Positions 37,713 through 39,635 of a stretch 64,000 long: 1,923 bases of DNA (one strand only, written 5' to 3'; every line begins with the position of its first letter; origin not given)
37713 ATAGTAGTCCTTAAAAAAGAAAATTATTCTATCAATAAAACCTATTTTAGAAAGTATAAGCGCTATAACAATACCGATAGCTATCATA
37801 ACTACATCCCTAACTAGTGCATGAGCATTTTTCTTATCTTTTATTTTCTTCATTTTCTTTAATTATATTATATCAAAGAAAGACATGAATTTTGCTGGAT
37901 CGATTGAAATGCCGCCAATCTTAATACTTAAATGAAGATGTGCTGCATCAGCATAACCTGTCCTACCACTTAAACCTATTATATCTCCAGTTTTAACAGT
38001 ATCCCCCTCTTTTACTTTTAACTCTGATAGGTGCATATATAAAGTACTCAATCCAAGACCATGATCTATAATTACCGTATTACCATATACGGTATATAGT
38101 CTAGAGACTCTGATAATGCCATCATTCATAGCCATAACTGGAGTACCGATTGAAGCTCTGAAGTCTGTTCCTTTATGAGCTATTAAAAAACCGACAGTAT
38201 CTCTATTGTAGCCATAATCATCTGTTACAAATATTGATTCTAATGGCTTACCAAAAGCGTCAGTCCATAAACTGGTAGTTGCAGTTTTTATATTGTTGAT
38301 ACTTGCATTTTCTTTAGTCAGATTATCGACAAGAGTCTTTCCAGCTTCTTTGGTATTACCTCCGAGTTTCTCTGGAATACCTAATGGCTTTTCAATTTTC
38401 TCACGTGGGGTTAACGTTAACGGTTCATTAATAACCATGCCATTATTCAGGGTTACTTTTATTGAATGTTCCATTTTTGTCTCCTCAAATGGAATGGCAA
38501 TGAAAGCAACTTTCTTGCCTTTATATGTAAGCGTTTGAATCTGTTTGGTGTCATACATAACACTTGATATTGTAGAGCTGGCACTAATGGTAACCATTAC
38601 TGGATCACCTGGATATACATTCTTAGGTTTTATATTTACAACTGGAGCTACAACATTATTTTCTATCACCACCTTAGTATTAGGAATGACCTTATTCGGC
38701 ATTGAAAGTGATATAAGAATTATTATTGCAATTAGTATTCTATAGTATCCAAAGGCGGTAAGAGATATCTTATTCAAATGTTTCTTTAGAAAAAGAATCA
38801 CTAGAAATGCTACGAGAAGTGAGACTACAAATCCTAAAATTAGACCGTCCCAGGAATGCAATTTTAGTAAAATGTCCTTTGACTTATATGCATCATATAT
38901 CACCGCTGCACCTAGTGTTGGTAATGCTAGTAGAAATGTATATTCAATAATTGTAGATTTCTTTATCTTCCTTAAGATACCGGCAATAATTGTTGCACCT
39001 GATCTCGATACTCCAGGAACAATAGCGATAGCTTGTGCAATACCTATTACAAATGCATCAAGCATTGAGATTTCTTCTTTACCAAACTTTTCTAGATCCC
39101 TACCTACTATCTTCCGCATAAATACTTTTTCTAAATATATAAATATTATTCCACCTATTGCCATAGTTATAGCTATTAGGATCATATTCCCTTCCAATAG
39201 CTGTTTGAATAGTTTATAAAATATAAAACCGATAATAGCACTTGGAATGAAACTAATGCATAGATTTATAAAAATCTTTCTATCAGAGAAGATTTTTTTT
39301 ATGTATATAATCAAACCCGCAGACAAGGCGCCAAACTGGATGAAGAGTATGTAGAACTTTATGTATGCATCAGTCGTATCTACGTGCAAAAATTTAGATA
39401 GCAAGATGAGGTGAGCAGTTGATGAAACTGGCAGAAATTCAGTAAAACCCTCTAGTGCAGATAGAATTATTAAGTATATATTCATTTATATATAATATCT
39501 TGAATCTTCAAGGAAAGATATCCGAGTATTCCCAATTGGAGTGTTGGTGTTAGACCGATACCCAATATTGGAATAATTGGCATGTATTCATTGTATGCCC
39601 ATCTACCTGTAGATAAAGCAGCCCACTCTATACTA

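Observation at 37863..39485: Undecaprenyl-diphosphatase (UppP/BacA) fused in-frame to an M23/LytM peptidoglycan endopeptidase domain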

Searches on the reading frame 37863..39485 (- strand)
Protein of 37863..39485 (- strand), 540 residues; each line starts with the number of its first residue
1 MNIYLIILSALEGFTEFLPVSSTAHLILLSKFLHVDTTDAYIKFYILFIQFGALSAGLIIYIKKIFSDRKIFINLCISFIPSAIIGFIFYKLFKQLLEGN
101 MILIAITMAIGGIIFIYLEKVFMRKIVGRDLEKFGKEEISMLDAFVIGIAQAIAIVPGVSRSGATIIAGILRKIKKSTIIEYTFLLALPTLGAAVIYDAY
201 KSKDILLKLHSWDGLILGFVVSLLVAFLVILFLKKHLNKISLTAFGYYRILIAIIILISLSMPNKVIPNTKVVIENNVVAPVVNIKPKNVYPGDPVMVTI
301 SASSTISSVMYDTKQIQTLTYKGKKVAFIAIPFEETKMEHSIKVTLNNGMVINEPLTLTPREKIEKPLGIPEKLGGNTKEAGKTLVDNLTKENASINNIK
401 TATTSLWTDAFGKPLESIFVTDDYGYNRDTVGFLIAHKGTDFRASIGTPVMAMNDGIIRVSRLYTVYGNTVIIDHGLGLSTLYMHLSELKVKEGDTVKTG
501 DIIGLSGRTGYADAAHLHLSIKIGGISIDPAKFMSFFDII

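Call 4: search_protein_families(library=pfam, proteins=[window:37863-39485:-], max_evalue=1)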
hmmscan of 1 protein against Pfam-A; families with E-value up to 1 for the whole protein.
window:37863-39485:- (540 aa): 4 families
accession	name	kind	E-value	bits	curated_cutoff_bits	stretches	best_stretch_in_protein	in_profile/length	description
PF02673.24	BacA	-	4e-58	197.6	33.4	1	6-255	2-257/257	Bacitracin resistance protein BacA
PF01551.29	Peptidase_M23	-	4.8e-29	100.8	28.7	1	437-530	3-96/96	Peptidase family M23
PF13533.13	Biotin_lipoyl_2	-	0.00079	19.6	29.8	1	486-503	11-28/32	Biotin-lipoyl like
PF16083.10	Phage_holin_3_3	-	0.23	12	28.4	0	208-233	24-49/78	LydA holin phage, holin superfamily III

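Call 5: search_protein_families(library=ncbifam, proteins=[window:37863-39485:-], max_evalue=1)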
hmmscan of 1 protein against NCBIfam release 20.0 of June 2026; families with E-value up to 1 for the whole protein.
window:37863-39485:- (540 aa): 30 families (the best 25 are shown)
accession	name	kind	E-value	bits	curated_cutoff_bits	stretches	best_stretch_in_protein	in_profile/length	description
NF001389.0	PRK00281.1-2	equivalog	1.6e-55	188.4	262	1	5-261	9-265/272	undecaprenyl-diphosphate phosphatase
NF001390.0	PRK00281.1-4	equivalog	2.1e-55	188.1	260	1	5-260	9-266/272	undecaprenyl-diphosphate phosphatase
TIGR00753.1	undec_PP_bacA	equivalog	9.7e-48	163.1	217.5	1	6-253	2-255/255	undecaprenyl-diphosphatase UppP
NF052530.1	Heli_ShapePgp3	exception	6.2e-46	156.7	300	1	278-537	9-267/270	peptidoglycan metallopeptidase Pgp3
NF001391.0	PRK00281.1-5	equivalog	3.6e-44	151.2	293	1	5-260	9-273/279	undecaprenyl-diphosphate phosphatase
NF001388.0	PRK00281.1-1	equivalog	3.2e-42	145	362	1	6-258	11-270/273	undecaprenyl-diphosphate phosphatase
NF001392.0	PRK00281.2-1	equivalog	9.1e-38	130.3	308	1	5-261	10-273/280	undecaprenyl-diphosphate phosphatase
NF001393.0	PRK00281.2-4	equivalog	5.7e-34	117.8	284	1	4-260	5-264/266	undecaprenyl-diphosphate phosphatase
NF001397.0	PRK00281.3-4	equivalog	1.1e-32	113.7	363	1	2-258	3-276/281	undecaprenyl-diphosphate phosphatase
NF001394.0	PRK00281.2-5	equivalog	2.4e-31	109.3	311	2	68-262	88-277/281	undecaprenyl-diphosphate phosphatase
NF008652.0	PRK11649.1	equivalog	2e-21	76.2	341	1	432-530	308-406/439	murein DD-endopeptidase MepM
NF052529.1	PG_M23_Pgp6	exception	6.8e-21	74.5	600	1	437-534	335-432/452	peptidoglycan metallopeptidase Pgp6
NF053825.1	PdgNdpepShyA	equivalog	1.8e-20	73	700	1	432-530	291-389/425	peptidoglycan DD-endopeptidase ShyA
NF001395.0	PRK00281.3-1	equivalog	6.7e-19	68.4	394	1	33-260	61-303/306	undecaprenyl-diphosphate phosphatase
NF053824.1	PdgNdpepShyC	equivalog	1.3e-18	67.1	700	1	431-528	290-387/429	peptidoglycan DD-endopeptidase ShyC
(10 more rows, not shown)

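Call 6: search_solved_structures(query=window:37863-39485:-, max_evalue=0.01, show_alignments=3)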
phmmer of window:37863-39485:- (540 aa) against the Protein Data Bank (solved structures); distinct sequences matched with E-value up to 0.01: 42.
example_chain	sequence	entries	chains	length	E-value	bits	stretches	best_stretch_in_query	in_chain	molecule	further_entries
6jmx_A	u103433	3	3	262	2.9e-32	115.4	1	382-539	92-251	Peptidase M23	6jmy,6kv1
6jn1_A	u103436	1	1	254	6.5e-31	111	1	382-539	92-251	Peptidase M23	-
6jn0_A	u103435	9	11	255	6.5e-31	111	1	382-539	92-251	Peptidase M23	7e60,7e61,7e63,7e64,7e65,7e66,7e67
6jmz_A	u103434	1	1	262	7.1e-31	110.9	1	382-539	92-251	Peptidase M23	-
6jn7_A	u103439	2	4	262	7.2e-31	110.9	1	382-539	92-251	Peptidase M23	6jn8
5oon_A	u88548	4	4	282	2.9e-26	95.7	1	6-257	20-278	Undecaprenyl-diphosphatase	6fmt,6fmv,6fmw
6cb2_A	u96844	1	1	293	3.5e-26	95.4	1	6-257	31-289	Undecaprenyl-diphosphatase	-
6ue4_A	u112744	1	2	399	4.6e-18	68.6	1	435-530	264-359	ShyA endopeptidase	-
6u2a_A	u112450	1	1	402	4.7e-18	68.6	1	435-530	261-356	ShyA endopeptidase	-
2hsi_A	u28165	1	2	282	2.8e-16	62.7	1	413-537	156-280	Putative peptidase M23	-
2gu1_A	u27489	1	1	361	3e-16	62.6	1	429-531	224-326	Zinc peptidase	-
3slu_A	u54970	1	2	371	1e-15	60.8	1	414-532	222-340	M23 peptidase domain protein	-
6muk_A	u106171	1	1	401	1.2e-15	60.6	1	414-531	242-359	Peptidase M23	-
4qp5_A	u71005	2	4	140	9.4e-15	57.7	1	424-530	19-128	Lysostaphin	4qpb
5j1l_A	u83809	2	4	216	1.5e-14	57.1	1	433-534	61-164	ToxR-activated gene (TagE)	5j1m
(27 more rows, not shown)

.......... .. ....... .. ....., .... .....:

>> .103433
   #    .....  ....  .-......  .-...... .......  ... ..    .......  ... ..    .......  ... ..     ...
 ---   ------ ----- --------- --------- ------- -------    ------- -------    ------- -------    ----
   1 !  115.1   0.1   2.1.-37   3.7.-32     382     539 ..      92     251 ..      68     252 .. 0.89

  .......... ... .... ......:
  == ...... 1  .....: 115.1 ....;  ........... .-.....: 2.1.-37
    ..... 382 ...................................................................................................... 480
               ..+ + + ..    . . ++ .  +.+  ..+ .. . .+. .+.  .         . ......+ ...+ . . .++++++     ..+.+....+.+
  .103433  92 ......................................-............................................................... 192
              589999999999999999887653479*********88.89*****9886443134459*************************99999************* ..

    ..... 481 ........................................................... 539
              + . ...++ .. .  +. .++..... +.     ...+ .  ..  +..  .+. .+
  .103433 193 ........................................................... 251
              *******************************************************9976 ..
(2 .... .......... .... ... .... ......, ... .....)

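Call 7: find_homologous_proteins(query=window:37863-39485:-, max_evalue=0.00001)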
Query window:37863-39485:- (540 aa): 430 proteins with E <= 0.00001 among 8000 candidates; the best 120 are listed.
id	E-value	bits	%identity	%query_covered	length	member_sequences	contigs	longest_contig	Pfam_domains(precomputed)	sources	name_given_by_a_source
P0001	0.0e+0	1156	100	100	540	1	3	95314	PF02673.25,PF01551.30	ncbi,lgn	-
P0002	2.1e-280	949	79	100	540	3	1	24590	PF02673.25,PF01551.30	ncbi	-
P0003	6.8e-223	759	63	100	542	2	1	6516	PF02673.25,PF01551.30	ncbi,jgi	jgi:undecaprenyl-diphosphatase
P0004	4.0e-221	753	63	100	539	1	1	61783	PF02673.25,PF01551.30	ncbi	-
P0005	1.9e-218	745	63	100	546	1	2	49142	PF02673.25,PF01551.30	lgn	-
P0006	6.1e-216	736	63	100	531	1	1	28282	PF02673.25,PF01551.30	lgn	-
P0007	3.0e-215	734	61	100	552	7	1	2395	PF02673.25,PF01551.30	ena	-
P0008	4.6e-200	684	58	100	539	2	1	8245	PF02673.25,PF01551.30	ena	-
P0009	9.0e-197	673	58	100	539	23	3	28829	PF02673.25,PF01551.30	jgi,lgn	jgi:undecaprenyl-diphosphatase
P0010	1.6e-187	643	56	100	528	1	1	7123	PF02673.25,PF01551.30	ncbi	-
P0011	1.7e-174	600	57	92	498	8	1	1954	PF02673.25,PF01551.30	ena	-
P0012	1.8e-131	458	44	99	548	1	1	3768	PF02673.25,PF01551.30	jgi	jgi:undecaprenyl-diphosphatase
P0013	2.2e-110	388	65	48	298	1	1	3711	PF01551.30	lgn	-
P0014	2.1e-109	385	61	52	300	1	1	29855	PF01551.30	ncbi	-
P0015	2.1e-108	382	60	50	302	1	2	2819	PF01551.30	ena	-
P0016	5.1e-106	374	61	48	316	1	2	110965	PF01551.30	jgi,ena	jgi:murein DD-endopeptidase MepM/ murein hydrolase activator NlpD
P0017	6.0e-103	364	59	49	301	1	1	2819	PF01551.30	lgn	-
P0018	6.5e-103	363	58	48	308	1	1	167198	PF01551.30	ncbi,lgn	-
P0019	5.3e-102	360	60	50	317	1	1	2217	PF01551.30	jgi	-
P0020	1.1e-100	356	58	48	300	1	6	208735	PF01551.30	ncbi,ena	ncbi:MAG: M23 family metallopeptidase [Patescibacteria group bacterium]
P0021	4.7e-100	354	57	48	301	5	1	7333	PF01551.30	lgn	-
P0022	5.8e-100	354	60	48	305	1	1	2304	PF01551.30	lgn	-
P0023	2.1e-99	352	55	55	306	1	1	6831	PF01551.30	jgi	-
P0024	2.3e-99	352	58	48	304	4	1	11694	PF01551.30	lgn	-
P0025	3.0e-99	351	58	50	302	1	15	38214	PF01551.30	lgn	-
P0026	9.7e-99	350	58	49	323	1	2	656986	PF01551.30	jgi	jgi:murein DD-endopeptidase MepM/ murein hydrolase activator NlpD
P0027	9.8e-99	350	60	47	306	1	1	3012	PF01551.30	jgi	jgi:hypothetical protein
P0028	1.7e-98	349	53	54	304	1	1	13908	PF01551.30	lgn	-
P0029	3.0e-98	348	60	47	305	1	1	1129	PF01551.30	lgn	-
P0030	3.3e-98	348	56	51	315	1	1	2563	PF01551.30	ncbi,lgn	-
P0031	9.5e-98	346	57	48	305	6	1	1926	PF01551.30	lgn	-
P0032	1.5e-97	346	59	47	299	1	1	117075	PF01551.30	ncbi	-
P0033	1.8e-97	346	60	48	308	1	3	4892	PF01551.30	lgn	-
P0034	3.1e-97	345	60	47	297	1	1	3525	PF01551.30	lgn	-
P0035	1.1e-96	343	59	48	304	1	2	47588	PF01551.30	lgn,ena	-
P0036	1.5e-96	342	56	51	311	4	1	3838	PF01551.30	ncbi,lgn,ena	-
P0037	3.9e-96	341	56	48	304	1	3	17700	PF01551.30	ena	-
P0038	4.8e-96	341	56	49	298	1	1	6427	PF01551.30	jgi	jgi:murein DD-endopeptidase MepM/ murein hydrolase activator NlpD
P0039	1.4e-95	339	56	48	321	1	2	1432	PF01551.30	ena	-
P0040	3.0e-95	338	49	56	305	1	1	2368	PF01551.30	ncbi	-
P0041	4.0e-95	338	58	47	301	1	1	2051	PF01551.30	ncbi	-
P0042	4.7e-95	338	54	51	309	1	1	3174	PF01551.30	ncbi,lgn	-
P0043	4.8e-95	338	57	48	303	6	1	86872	PF01551.30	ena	-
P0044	1.1e-94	336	57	47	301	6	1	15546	PF01551.30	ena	-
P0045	1.4e-94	336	58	48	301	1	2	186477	PF01551.30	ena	-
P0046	1.5e-94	336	56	48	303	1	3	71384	PF01551.30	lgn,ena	-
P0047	4.0e-94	334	56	51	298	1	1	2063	PF01551.30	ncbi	-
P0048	5.0e-94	334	60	47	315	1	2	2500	PF01551.30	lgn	-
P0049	6.3e-94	334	52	51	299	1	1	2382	PF01551.30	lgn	-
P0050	6.5e-94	334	57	48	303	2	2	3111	PF01551.30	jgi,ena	jgi:murein DD-endopeptidase MepM/ murein hydrolase activator NlpD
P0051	6.5e-94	334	55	51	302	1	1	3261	PF01551.30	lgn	-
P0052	1.3e-93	333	57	52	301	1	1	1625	PF01551.30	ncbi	-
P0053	1.5e-93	333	52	53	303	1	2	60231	PF01551.30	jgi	jgi:murein DD-endopeptidase MepM/ murein hydrolase activator NlpD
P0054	1.6e-93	332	54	51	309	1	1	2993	PF01551.30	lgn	-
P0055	2.3e-93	332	56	47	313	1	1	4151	PF01551.30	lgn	-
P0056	2.9e-93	332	52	54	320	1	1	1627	PF01551.30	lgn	-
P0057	3.3e-93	331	56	47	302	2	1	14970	PF01551.30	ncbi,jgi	-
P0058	4.2e-93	331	50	56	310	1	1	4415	PF01551.30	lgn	-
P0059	6.4e-93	330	55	49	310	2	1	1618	PF01551.30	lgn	-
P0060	7.0e-93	330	51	53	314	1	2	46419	PF01551.30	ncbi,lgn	ncbi:MAG: M23 family metallopeptidase [Candidatus Taylorbacteria bacterium]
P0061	1.1e-92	330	55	48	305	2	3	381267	PF01551.30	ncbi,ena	-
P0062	3.2e-92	328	53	51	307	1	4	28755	PF01551.30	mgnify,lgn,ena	mgnify:CR=1 FL=1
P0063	3.8e-92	328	56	48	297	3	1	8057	PF01551.30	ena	-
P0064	2.3e-91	325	58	47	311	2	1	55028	PF01551.30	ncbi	-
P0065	2.3e-91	325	54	49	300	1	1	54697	PF01551.30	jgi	jgi:murein DD-endopeptidase MepM/ murein hydrolase activator NlpD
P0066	2.5e-91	325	56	48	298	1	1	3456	PF01551.30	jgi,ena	-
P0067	8.4e-91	323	50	55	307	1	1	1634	PF01551.30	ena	-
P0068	1.4e-90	323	53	51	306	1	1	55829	PF01551.30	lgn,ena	-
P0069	1.6e-90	323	52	54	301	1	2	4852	PF01551.30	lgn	-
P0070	2.0e-90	322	50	53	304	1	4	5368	PF01551.30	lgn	-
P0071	1.1e-89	320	56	47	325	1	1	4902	PF01551.30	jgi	jgi:murein DD-endopeptidase MepM/ murein hydrolase activator NlpD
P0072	1.3e-89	320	53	51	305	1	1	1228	PF01551.30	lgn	-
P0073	1.6e-89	319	52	53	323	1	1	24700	PF01551.30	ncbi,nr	ncbi:MAG: peptidase [Candidatus Taylorbacteria bacterium]|nr:peptidase [Candidatus Taylorbacteria ba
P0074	2.4e-88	315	49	56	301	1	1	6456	PF01551.30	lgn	-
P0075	3.3e-88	315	54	48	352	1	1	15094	PF01551.30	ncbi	-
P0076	6.2e-87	311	56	48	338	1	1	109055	PF01551.30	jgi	jgi:murein DD-endopeptidase MepM/ murein hydrolase activator NlpD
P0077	1.3e-86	310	55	47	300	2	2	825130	PF01551.30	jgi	jgi:murein DD-endopeptidase MepM/ murein hydrolase activator NlpD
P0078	1.4e-85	306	56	47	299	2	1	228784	PF01551.30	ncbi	ncbi:MAG: M23 family metallopeptidase [Patescibacteria group bacterium]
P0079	9.7e-84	300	52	50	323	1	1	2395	PF01551.30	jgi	jgi:murein DD-endopeptidase MepM/ murein hydrolase activator NlpD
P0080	1.1e-76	277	46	49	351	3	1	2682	PF01551.30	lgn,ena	-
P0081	5.8e-75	271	49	47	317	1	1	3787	PF01551.30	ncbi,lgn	-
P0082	1.0e-67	247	44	48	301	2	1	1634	PF01551.30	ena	-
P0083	1.1e-67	247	45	48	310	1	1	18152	PF01551.30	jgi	jgi:murein DD-endopeptidase MepM/ murein hydrolase activator NlpD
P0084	3.7e-67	246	43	48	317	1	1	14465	PF01551.30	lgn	-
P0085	5.0e-66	242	42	52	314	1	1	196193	PF01551.30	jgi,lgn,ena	-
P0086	5.0e-64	235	43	48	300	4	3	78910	PF01551.30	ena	-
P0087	1.7e-60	224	41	50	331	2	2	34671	PF01551.30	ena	-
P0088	1.0e-55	208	42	49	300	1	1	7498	PF01551.30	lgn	-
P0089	6.9e-49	185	40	48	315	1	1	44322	PF01551.30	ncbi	-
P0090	3.2e-36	143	34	46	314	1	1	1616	PF02673.25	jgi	jgi:undecaprenyl-diphosphatase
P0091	5.1e-36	143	34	45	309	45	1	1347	PF02673.25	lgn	-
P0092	1.3e-35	141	37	47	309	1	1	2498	PF02673.25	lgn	-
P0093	2.1e-34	137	31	45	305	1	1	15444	PF02673.25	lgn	-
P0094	2.7e-34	137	34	47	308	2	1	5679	PF02673.25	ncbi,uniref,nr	ncbi:undecaprenyl-diphosphate phosphatase [Chloroflexus sp.]|uniref:undecaprenyl-diphosphate phospha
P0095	3.3e-34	137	37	48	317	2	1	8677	PF02673.25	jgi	jgi:undecaprenyl-diphosphatase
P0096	3.5e-34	137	32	48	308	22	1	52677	PF02673.25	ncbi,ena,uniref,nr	ncbi:undecaprenyl-diphosphate phosphatase [uncultured Chloroflexus sp.]|uniref:undecaprenyl-diphosph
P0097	4.2e-34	136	37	48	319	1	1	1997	PF02673.25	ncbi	-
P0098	1.9e-33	134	33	53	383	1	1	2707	PF02673.25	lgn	-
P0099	3.9e-33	133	35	48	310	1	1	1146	PF02673.25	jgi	jgi:undecaprenyl-diphosphatase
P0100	1.4e-32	131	37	48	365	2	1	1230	PF02673.25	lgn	-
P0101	1.8e-32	131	39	47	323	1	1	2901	PF02673.25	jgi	jgi:undecaprenyl-diphosphatase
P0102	1.4e-31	128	34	48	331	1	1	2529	PF02673.25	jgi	jgi:undecaprenyl-diphosphatase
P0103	5.6e-31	126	33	45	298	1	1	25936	PF02673.25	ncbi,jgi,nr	ncbi:MAG TPA: undecaprenyl-diphosphate phosphatase [Nitrospiraceae bacterium]|jgi:undecaprenyl-dipho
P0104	1.0e-30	125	31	51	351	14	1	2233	PF02673.25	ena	-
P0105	1.6e-30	125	38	47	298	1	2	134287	PF02673.25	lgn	-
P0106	1.9e-30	124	33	48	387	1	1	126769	PF02673.25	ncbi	ncbi:undecaprenyl-diphosphate phosphatase [Amorphus sp. 3PC139-8]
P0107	2.0e-30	124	31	47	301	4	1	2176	PF02673.25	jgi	jgi:undecaprenyl-diphosphatase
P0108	2.3e-30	124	32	47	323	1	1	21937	PF02673.25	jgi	jgi:undecaprenyl-diphosphatase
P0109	3.6e-30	123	30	53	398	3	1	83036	PF02673.25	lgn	-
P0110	3.7e-30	123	32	47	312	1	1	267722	PF02673.25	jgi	-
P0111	3.9e-30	123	35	41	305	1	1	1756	PF01551.30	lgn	-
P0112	7.7e-30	122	33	47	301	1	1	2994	PF02673.25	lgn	-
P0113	8.7e-30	122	32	47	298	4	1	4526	PF02673.25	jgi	-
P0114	9.2e-30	122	37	45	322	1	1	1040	PF02673.25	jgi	jgi:undecaprenyl-diphosphatase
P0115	1.3e-29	122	33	47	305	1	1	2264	PF02673.25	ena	-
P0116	1.9e-29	121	32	49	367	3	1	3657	PF02673.25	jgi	jgi:undecaprenyl-diphosphatase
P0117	3.6e-29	120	31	46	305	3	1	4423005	PF02673.25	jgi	jgi:undecaprenyl-diphosphatase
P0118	3.6e-29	120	32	49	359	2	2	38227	PF02673.25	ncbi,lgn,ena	-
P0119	3.7e-29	120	35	45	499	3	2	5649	PF02673.25,PF12697.14,PF00561.27,PF12146.16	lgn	-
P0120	5.2e-29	120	30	52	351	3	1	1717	PF02673.25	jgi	jgi:undecaprenyl-diphosphatase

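Call 12: find_encoding_contigs(protein=P0001, flank=6000, max_places=3)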
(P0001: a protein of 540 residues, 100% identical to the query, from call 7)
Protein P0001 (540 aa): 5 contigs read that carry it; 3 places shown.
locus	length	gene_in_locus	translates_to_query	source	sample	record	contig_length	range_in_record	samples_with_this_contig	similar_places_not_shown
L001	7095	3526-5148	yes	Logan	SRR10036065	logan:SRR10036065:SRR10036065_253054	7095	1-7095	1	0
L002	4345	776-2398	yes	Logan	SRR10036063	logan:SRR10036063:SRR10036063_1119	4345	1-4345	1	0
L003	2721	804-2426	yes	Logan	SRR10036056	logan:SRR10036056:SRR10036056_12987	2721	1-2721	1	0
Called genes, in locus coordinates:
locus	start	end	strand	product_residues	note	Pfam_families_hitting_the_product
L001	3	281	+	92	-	?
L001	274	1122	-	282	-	PF03721:UDPG_MGDP_dh_N, PF00984:UDPG_MGDP_dh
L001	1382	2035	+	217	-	-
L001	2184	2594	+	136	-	-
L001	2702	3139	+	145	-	-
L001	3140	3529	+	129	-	-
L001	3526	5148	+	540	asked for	PF02673:BacA, PF01551:Peptidase_M23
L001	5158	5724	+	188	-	-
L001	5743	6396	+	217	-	PF13462:Thioredoxin_4, PF01323:DSBA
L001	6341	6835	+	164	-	PF07884:VKOR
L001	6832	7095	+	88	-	?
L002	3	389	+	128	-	?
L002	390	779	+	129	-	-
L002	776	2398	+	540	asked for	PF02673:BacA, PF01551:Peptidase_M23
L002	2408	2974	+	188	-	-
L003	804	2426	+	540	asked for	PF02673:BacA, PF01551:Peptidase_M23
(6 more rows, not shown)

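Call 13: find_encoding_contigs(protein=P0018, flank=6000, max_places=2)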
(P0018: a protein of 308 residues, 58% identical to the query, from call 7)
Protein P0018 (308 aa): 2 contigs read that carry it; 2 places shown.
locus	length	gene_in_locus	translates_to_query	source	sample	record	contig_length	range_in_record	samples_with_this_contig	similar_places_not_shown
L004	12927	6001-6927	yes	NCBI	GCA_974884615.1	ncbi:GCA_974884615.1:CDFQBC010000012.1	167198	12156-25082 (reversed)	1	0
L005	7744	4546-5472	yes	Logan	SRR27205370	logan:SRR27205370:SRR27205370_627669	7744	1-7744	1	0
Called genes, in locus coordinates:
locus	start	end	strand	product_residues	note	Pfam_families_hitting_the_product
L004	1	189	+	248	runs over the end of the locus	PF00849:PseudoU_synth_2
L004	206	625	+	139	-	PF01245:Ribosomal_L19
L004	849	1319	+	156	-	-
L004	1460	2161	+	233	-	PF18916:Lycopene_cyc (faint)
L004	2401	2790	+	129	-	-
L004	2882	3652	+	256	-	PF02129:Peptidase_S15 (weak), PF00561:Abhydrolase_1, PF12146:Hydrolase_4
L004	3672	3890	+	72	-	-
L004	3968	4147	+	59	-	-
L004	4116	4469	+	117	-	PF01906:YbjQ_1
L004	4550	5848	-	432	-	PF18911:PKD_4, PF19077:Big_13 (faint), PF00801:PKD (weak), PF00041:fn3 (faint), PF16656:Pur_ac_phosph_N, PF00801:PKD (weak), PF18911:PKD_4, PF16656:Pur_ac_phosph_N, +2 more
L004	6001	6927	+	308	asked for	PF01551:Peptidase_M23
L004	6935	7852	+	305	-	-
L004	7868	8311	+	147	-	PF02590:SPOUT_MTase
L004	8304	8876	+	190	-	-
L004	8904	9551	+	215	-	PF13462:Thioredoxin_4, PF01323:DSBA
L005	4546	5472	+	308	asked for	PF01551:Peptidase_M23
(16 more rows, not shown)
